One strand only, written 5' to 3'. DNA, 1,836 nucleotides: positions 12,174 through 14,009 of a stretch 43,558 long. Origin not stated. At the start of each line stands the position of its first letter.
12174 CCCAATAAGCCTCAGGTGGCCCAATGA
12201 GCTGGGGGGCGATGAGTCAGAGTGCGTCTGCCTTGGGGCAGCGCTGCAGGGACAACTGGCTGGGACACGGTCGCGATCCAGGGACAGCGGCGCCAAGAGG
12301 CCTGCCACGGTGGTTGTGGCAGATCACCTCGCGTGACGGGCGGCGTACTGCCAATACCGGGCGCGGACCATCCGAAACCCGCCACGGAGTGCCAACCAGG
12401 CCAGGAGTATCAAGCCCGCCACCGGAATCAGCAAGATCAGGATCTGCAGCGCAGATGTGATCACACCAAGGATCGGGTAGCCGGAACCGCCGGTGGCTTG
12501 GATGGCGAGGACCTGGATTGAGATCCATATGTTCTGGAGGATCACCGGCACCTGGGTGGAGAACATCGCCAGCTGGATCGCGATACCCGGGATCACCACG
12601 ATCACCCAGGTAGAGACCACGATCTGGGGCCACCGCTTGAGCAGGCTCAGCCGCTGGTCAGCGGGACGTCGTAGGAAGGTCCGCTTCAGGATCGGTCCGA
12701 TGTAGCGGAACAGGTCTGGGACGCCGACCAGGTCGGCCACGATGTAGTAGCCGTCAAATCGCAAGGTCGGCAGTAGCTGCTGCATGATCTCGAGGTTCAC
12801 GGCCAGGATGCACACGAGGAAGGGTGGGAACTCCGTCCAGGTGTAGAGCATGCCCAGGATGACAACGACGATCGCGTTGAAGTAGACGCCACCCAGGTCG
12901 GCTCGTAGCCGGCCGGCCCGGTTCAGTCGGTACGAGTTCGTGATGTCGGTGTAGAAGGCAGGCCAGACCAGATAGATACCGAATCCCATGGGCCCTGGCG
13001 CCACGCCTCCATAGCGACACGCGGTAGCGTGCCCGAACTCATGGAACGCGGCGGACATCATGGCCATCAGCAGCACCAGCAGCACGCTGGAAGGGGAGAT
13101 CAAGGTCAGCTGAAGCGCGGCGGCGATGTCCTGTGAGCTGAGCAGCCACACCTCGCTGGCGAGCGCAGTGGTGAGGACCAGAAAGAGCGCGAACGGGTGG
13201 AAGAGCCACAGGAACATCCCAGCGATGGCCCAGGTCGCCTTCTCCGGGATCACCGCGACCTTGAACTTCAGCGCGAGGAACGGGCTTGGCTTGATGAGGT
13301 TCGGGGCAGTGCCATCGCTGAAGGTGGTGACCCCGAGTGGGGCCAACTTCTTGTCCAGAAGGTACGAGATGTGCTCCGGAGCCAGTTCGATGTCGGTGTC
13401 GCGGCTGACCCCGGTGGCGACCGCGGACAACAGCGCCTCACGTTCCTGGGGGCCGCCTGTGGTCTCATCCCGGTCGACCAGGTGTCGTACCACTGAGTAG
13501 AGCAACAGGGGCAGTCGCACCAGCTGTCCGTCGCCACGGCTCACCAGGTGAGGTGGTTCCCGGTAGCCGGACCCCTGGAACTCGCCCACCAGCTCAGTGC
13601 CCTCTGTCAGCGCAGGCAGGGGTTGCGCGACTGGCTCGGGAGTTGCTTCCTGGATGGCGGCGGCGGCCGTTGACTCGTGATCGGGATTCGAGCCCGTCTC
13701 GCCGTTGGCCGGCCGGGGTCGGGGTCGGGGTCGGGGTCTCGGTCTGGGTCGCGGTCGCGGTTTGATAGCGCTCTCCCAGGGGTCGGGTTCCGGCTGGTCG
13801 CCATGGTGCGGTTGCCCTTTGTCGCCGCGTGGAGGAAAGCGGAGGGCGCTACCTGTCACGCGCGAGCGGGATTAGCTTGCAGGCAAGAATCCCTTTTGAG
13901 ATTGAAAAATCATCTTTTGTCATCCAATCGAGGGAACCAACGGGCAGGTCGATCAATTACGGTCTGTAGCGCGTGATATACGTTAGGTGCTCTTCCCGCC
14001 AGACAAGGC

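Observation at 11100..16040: Six paralogous leader+core peptides around an M50 membrane metalloprotease: a candidate uncharacterised precursor-peptide system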

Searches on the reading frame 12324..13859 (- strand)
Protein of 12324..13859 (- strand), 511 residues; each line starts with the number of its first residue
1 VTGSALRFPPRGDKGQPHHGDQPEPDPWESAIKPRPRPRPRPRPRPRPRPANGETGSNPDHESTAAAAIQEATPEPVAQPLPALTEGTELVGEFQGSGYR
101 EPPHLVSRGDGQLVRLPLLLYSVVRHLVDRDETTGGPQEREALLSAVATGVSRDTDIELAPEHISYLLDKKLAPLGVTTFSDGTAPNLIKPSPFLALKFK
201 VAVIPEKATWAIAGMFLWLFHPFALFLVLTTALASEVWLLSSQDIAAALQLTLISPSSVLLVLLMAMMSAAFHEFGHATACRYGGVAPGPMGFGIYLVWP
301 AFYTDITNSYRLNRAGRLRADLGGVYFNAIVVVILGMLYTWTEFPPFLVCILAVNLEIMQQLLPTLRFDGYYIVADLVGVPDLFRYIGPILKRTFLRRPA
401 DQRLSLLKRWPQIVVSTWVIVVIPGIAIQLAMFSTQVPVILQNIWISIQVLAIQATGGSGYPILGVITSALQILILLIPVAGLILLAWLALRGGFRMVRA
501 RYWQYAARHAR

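Call 3: search_protein_families(library=ncbifam, proteins=[window:12324-13859:-], max_evalue=1)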
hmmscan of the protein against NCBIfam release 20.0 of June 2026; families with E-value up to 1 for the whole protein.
window:12324-13859:- (511 aa): 3 families
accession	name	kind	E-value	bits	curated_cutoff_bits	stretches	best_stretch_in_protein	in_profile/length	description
NF041824.1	daptide_HExxH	equivalog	4.6e-22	78.7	300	1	185-383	87-289/379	daptide biosynthesis intramembrane metalloprotease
NF058609.1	RiPP_HExxH_LiaK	equivalog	1.8e-11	44.2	225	1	223-378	56-212/246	YydH/LiaK family epipeptide maturation metalloprotease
NF008084.0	PRK10819.1-5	equivalog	0.011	15.6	315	1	17-83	73-140/249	TonB system transport protein TonB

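Call 4: search_protein_families(library=pfam, proteins=[window:12324-13859:-], max_evalue=1)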
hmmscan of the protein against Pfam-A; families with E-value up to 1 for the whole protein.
window:12324-13859:- (511 aa): 1 family
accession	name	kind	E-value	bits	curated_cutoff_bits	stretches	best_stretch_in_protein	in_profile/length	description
PF02163.28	Peptidase_M50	-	0.91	9.3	27.2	0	263-294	3-36/221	Peptidase family M50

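Call 11: find_homologous_proteins(query=window:12324-13859:-, max_evalue=0.00001)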
Query window:12324-13859:- (511 aa): 3986 proteins with E <= 0.00001 among 8000 candidates; the best 120 are listed.
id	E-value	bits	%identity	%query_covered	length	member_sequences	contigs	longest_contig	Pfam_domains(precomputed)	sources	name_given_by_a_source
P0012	6.1e-264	895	100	80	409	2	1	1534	-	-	-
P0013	6.8e-166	571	64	79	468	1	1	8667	-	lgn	-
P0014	2.3e-155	537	57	82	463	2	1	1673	-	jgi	-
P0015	6.1e-154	532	55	87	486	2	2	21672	-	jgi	-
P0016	4.2e-153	529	57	83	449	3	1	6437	-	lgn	-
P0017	4.4e-152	526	56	84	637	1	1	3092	-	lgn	-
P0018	1.0e-151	524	58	79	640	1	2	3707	-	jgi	jgi:putative peptide zinc metalloprotease protein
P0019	7.2e-151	522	56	85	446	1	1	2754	-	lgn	-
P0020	8.6e-151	521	56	85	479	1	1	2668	-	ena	-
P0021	3.5e-150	519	60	79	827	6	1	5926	PF07291.17,PF07681.18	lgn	-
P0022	3.6e-150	519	55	81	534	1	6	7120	-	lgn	-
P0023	5.6e-150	519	55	84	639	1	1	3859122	-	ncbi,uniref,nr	ncbi:hypothetical protein OG883_03780 [Streptomyces sp. NBC_01142]|uniref:hypothetical protein n=1 T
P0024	6.2e-150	519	58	78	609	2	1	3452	-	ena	-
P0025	7.9e-150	518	57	82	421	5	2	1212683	-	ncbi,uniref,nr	ncbi:hypothetical protein J1792_23115 [Streptomyces triculaminicus]|uniref:Peptide zinc metalloprote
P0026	1.5e-149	517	58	82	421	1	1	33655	-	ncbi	-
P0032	1.7e-148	514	59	72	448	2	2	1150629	-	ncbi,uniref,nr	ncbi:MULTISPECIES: hypothetical protein [Actinomadura]|uniref:Peptide zinc metalloprotease protein n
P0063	6.9e-145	502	56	85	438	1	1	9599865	-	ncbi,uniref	ncbi:hypothetical protein [Spirillospora sp. CA-128828]|uniref:hypothetical protein n=1 Tax=Spirillo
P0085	9.7e-144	498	57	77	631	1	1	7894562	-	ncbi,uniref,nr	ncbi:hypothetical protein HUT18_28785 [Streptomyces sp. NA04227]|uniref:hypothetical protein n=1 Tax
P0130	1.2e-141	491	57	82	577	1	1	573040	-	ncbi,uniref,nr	ncbi:zinc metalloprotease [Amycolatopsis eburnea]|uniref:Peptide zinc metalloprotease protein n=1 Ta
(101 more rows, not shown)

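Call 19: search_protein_families(library=pfam, proteins=[P0021, P0023, P0017, P0130, P0085], max_evalue=0.01)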
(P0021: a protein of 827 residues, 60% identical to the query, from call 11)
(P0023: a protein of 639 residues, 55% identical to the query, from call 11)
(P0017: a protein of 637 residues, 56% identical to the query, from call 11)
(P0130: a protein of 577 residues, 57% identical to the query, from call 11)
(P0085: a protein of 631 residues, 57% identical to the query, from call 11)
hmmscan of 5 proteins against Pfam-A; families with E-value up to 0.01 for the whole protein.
P0021 (827 aa): 2 families
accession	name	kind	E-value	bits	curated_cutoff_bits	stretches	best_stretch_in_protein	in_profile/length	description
PF07291.16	MauE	-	5.4e-29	101.5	27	1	510-640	4-127/128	Methylamine utilisation protein MauE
PF07681.17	DoxX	-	3.2e-06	28.1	23.6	1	513-593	4-83/85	DoxX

P0023 (639 aa): 0 families

P0017 (637 aa): 0 families

P0130 (577 aa): 0 families

P0085 (631 aa): 0 families

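Call 22: find_encoding_contigs(protein=P0021, flank=6000, max_places=3)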
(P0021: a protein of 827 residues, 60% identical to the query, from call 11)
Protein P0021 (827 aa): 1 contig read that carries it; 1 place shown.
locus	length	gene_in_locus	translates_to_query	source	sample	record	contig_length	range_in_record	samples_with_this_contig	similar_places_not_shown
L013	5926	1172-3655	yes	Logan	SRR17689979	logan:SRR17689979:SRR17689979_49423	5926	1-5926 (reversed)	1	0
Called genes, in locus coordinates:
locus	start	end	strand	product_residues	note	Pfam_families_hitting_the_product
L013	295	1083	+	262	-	PF13462:Thioredoxin_4, PF01323:DSBA (weak)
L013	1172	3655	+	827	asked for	PF07291:MauE, PF07681:DoxX (weak)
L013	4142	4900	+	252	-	PF13808:DDE_Tnp_1_assoc, PF01609:DDE_Tnp_1 (weak)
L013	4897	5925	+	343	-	?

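Call 23: find_encoding_contigs(protein=P0023, flank=8000, max_places=2)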
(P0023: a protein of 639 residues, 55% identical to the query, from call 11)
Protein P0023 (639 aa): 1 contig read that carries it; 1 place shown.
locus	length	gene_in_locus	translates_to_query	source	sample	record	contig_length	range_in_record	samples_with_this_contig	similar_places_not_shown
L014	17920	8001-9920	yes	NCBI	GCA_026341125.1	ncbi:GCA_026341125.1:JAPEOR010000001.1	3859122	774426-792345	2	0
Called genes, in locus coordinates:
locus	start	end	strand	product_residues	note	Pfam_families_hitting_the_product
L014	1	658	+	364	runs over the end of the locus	PF00109:ketoacyl-synt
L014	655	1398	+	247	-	PF00106:adh_short, PF08659:KR, PF13561:adh_short_C2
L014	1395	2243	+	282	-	PF01648:ACPS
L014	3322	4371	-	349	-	PF01978:TrmB, PF13384:HTH_23 (faint), PF00196:GerE (weak)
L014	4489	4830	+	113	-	-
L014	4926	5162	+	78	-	-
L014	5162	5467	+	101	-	PF01817:CM_2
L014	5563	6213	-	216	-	PF14273:DUF4360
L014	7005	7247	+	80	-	-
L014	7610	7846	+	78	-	-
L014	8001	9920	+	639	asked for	-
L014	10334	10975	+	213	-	PF07884:VKOR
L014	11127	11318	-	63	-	-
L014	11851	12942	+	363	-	PF11824:DUF3344 (weak)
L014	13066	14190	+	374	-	PF13439:Glyco_transf_4, PF13477:Glyco_trans_4_2 (weak), PF13579:Glyco_trans_4_4, PF20706:GT4-conflict, PF00534:Glycos_transf_1, PF13692:Glyco_trans_1_4, PF13524:Glyco_trans_1_2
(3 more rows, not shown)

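Call 24: find_encoding_contigs(protein=P0032, flank=8000, max_places=2)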
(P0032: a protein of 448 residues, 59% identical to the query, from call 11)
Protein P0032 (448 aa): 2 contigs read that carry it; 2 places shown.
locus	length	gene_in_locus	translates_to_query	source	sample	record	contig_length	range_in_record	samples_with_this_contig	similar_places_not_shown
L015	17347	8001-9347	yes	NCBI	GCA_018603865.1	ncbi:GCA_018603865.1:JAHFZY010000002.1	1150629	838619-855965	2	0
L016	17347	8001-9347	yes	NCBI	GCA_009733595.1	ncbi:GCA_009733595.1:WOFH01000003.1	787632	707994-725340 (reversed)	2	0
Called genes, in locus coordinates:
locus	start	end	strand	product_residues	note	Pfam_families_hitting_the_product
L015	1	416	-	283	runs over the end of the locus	PF00756:Esterase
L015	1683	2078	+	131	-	PF00376:MerR (weak), PF13411:MerR_1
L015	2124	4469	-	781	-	PF13401:AAA_22 (faint), PF13374:TPR_10 (faint), PF07719:TPR_2 (faint), PF13424:TPR_12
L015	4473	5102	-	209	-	PF21806:DUF6879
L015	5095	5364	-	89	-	-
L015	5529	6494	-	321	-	PF00296:Bac_luciferase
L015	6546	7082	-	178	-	PF00210:Ferritin, PF05974:DUF892 (weak), PF02915:Rubrerythrin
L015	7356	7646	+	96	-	-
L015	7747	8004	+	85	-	-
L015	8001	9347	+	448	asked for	-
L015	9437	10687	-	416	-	PF07228:SpoIIE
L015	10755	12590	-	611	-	PF00069:Pkinase, PF07714:PK_Tyr_Ser-Thr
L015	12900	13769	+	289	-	PF23169:HalD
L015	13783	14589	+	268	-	-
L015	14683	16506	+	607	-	PF00755:Carn_acyltransf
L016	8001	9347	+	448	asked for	-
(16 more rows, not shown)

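Call 25: find_encoding_contigs(protein=P0130, flank=8000, max_places=2)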
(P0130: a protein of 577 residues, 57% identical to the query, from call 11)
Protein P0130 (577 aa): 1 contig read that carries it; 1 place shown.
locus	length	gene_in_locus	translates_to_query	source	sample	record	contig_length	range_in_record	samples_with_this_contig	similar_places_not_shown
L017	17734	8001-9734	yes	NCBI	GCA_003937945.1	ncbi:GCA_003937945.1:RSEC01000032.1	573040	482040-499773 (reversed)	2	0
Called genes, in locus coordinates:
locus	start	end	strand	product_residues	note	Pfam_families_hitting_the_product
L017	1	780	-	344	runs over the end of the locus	PF08240:ADH_N, PF00107:ADH_zinc_N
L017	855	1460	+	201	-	PF01694:Rhomboid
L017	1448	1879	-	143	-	-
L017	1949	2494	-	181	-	PF12867:DinB_2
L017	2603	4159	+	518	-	PF00117:GATase, PF07722:Peptidase_C26, PF02540:NAD_synthase (faint), PF00958:GMP_synt_C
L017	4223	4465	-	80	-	-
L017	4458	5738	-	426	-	PF04024:PspC, PF09922:LiaF-like_C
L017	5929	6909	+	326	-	-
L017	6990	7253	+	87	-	PF13443:HTH_26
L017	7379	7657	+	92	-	-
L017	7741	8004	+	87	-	-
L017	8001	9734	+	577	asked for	-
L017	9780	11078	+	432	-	PF04024:PspC, PF13581:HATPase_c_2, PF02518:HATPase_c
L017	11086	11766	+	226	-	PF00072:Response_reg, PF08281:Sigma70_r4_2 (weak), PF00196:GerE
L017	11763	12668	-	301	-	PF00892:EamA, PF03151:TPT (faint), PF00892:EamA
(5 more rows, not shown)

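Call 26: find_encoding_contigs(protein=P0063, flank=8000, max_places=2)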
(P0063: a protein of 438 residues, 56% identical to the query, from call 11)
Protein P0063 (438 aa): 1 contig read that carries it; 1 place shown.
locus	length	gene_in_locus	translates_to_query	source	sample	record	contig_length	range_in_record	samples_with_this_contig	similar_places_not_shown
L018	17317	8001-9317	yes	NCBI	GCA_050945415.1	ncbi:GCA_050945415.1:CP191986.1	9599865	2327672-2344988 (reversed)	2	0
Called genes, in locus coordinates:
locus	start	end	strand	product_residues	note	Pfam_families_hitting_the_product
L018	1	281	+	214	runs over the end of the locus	PF00440:TetR_N (weak), PF17932:TetR_C_24 (faint)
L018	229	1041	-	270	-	PF00903:Glyoxalase, PF18029:Glyoxalase_6 (weak), PF22677:Ble-like_N (faint), PF00903:Glyoxalase (weak), PF18029:Glyoxalase_6 (weak)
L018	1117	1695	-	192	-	-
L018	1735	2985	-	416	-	PF00756:Esterase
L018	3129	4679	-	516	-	PF01565:FAD_binding_4, PF08031:BBE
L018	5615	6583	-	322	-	PF00296:Bac_luciferase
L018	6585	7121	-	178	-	PF00210:Ferritin, PF05974:DUF892 (weak), PF02915:Rubrerythrin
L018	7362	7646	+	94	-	-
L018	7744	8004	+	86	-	-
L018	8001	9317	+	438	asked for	-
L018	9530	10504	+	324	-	PF00756:Esterase, PF10503:Esterase_PHB (weak)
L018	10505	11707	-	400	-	PF07228:SpoIIE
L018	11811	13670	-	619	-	PF00069:Pkinase, PF07714:PK_Tyr_Ser-Thr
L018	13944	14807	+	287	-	PF23169:HalD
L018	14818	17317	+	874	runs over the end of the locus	PF00755:Carn_acyltransf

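Call 55: predict_structure(alignment_id=A3)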
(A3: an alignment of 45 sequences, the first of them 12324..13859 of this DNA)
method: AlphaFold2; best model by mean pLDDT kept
length: 511 residues; sequences in the alignment: 45
mean_pLDDT: 75.2   pTM: 0.62
mean pLDDT of the five models: 75.2, 74.9, 73.9, 72.8, 72.2
residues with pLDDT >= 90: 157; 70-90: 182; 50-70: 80; < 50: 92
segments of 3 or more residues with pLDDT < 50: 1-29, 32-36, 50-73, 192-198, 298-307, 368-382
pLDDT, mean of each block of 10 residues (from residue 1): 34 38 45 50 56 42 41 61 90 55 80 84 92 71 95 95 97 94 86 46 81 93 94 92 91 85 89 89 80 58 48 67 91 96 95 88 56 40 62 74 69 75 78 83 88 78 80 85 89 95 93 82
secondary structure, 60 per line:
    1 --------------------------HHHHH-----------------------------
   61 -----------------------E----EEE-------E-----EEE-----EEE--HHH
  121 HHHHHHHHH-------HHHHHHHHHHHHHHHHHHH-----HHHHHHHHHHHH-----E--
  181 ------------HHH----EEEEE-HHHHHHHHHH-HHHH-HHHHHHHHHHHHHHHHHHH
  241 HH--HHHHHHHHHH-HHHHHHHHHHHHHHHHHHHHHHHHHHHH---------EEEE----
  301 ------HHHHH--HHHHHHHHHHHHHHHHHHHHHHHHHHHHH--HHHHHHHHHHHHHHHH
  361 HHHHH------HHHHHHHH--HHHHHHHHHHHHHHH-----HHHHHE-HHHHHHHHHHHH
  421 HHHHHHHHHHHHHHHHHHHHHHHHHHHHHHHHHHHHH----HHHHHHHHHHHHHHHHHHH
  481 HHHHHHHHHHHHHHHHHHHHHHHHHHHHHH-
elements in order: H27-31 E89-91 E105-107 E113-115 H118-129 H137-155 H161-172 E200-204 H206-215 H217-220 H222-242 H245-254 H256-283 E293-296 H307-311 H314-342 H345-365 H372-379 H382-396 H402-406 H409-457 H462-510

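Call 58: fold_search(model_id=the predicted structure, library=pdb)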
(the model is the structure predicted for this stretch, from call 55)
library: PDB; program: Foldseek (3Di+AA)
matches with E <= 10: 115; with E <= 0.001: 0
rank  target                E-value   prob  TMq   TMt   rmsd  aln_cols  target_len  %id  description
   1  7zji_B                1.6e-01  0.21  0.15  0.14  21.6       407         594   12  Transient receptor potential cation channel subfamily V member 2,Enhanced green fluorescent protein (released 2023-01-18)
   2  4tpj_A                4.4e-01  0.09  0.12  0.13  21.1       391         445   11  Selectivity mechanism of a bacterial homologue of the human drug peptide transporters PepT1 and PepT2 (released 2014-07-09)
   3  8ffl_A                5.1e-01  0.07  0.11  0.10  26.5       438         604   11  Wildtype rat TRPV2 in nanodiscs bound to RR (released 2024-02-07)
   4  8ekq_A                5.4e-01  0.07  0.12  0.10  26.7       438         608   12  Apo rat TRPV2 in nanodiscs, state 2 (released 2023-09-27)
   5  8ffl_B                6.2e-01  0.08  0.12  0.10  26.2       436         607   11  Wildtype rat TRPV2 in nanodiscs bound to RR (released 2024-02-07)
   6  7t38_A                7.6e-01  0.10  0.15  0.13  19.5       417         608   12  Inactivated state of 2-APB and CBD-bound wildtype rat TRPV2 in nanodiscs (released 2022-05-04)
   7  7zjd_A                7.6e-01  0.09  0.15  0.14  24.9       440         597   12  Transient receptor potential cation channel subfamily V member 2,Enhanced green fluorescent protein (released 2023-01-18)
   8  6bwj_B                8.8e-01  0.09  0.16  0.14  23.8       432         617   11  Crystal structure of the TRPV2 ion channel in complex with RTx (released 2018-05-02)
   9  6oo7_A                9.7e-01  0.07  0.14  0.13  23.4       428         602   12  Cryo-EM structure of the C2-symmetric TRPV2/RTx complex in nanodiscs (released 2019-05-29)
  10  8slx_A                1.0e+00  0.08  0.14  0.13  23.9       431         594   13  Rat TRPV2 bound with 1 CBD ligand in nanodiscs (released 2023-05-31)
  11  6bwj_A                1.1e+00  0.10  0.13  0.12  21.8       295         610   13  Crystal structure of the TRPV2 ion channel in complex with RTx (released 2018-05-02)
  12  7zje_A                1.1e+00  0.05  0.11  0.10  24.7       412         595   11  C16-2 (released 2023-01-18)
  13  8fca_A                1.4e+00  0.06  0.09  0.08  17.6       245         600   13  Cryo-EM structure of the human TRPV4 - RhoA in complex with 4alpha-Phorbol 12,13-didecanoate (released 2023-07-12)
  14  6bwm_A                1.4e+00  0.06  0.14  0.12  23.3       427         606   12  Crystal structure of the TRPV2 ion channel (released 2018-05-02)
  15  6u8a_A                1.4e+00  0.06  0.15  0.13  25.8       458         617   11  CBD-bound full-length rat TRPV2 in nanodiscs, state 1 (released 2019-10-16)
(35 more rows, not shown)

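Call 59: search_solved_structures(query=A3, max_evalue=10, show_alignments=2)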
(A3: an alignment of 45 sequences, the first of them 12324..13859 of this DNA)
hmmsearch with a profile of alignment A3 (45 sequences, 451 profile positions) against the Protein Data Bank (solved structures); distinct sequences matched with E-value up to 10: 2.
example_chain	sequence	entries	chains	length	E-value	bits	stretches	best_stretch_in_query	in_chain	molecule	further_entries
8fbj_A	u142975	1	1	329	0.0052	18.9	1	40-91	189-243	KWOCA_60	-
5b4x_B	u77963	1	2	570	0.64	12.1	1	101-150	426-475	Low density lipoprotein receptor-related protein 8, apolipoprotein e receptor, isoform CRA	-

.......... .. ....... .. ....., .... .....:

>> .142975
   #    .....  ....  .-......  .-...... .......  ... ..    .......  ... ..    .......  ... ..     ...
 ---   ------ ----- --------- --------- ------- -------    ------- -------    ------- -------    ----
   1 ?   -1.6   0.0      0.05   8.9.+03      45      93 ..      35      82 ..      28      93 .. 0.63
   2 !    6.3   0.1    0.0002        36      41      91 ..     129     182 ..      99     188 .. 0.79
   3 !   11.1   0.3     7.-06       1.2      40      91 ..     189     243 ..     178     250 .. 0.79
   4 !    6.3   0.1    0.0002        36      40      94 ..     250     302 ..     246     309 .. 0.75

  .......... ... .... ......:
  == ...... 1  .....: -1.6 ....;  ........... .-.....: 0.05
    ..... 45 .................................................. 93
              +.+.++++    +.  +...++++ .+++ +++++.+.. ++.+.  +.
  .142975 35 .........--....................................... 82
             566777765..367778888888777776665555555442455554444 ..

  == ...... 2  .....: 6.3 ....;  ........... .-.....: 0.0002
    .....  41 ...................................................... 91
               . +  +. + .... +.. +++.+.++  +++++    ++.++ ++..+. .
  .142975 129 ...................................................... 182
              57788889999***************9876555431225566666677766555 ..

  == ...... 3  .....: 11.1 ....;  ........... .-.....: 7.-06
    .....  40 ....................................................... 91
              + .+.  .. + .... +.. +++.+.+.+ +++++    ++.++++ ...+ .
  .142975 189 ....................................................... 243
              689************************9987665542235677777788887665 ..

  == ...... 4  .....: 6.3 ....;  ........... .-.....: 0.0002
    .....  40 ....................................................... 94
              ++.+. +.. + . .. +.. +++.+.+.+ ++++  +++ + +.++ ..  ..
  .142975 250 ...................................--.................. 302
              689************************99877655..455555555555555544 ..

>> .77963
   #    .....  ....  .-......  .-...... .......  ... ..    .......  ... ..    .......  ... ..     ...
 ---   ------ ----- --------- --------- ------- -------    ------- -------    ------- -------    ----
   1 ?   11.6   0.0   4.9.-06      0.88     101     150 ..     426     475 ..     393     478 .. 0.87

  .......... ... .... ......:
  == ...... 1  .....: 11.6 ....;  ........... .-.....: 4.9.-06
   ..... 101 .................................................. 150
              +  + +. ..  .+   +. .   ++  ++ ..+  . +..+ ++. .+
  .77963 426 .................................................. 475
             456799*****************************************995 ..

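Call 70: find_related_loci(query=A3, collection=metagenome_contigs, flank=5000)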
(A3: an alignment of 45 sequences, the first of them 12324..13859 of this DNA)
Query A3 (511 aa) in metagenome_contigs; peptide patterns used: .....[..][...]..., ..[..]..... (x = any residue, [..] = any of these).
600 stretches matched a pattern (row limit reached: there are more); 541 encode a relative of the query (tblastn E <= 1e-3); the best 80 are kept; 80 distinct loci.
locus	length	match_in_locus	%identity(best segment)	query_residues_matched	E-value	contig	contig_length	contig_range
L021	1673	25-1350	55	58-501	6e-175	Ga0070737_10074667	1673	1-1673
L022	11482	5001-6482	52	13-497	4e-156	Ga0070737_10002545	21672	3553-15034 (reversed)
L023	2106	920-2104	55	82-476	9e-145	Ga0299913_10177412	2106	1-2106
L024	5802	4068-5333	53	86-501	4e-131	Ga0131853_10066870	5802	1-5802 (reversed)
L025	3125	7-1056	56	151-504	6e-123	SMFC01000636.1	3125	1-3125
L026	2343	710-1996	45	55-501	7e-125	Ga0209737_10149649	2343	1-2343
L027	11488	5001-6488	41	16-500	2e-113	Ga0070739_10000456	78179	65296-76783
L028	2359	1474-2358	57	84-380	2e-105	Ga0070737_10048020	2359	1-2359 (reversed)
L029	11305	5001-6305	42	49-486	3e-98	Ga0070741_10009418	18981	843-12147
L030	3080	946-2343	39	4-485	2e-99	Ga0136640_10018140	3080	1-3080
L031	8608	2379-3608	40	82-501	4e-96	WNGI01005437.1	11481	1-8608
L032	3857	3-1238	39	84-511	1e-96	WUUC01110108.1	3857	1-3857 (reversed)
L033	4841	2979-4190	41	75-488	3e-95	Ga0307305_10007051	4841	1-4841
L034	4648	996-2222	42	70-486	3e-95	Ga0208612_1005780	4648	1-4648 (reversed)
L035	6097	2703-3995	41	75-501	1e-94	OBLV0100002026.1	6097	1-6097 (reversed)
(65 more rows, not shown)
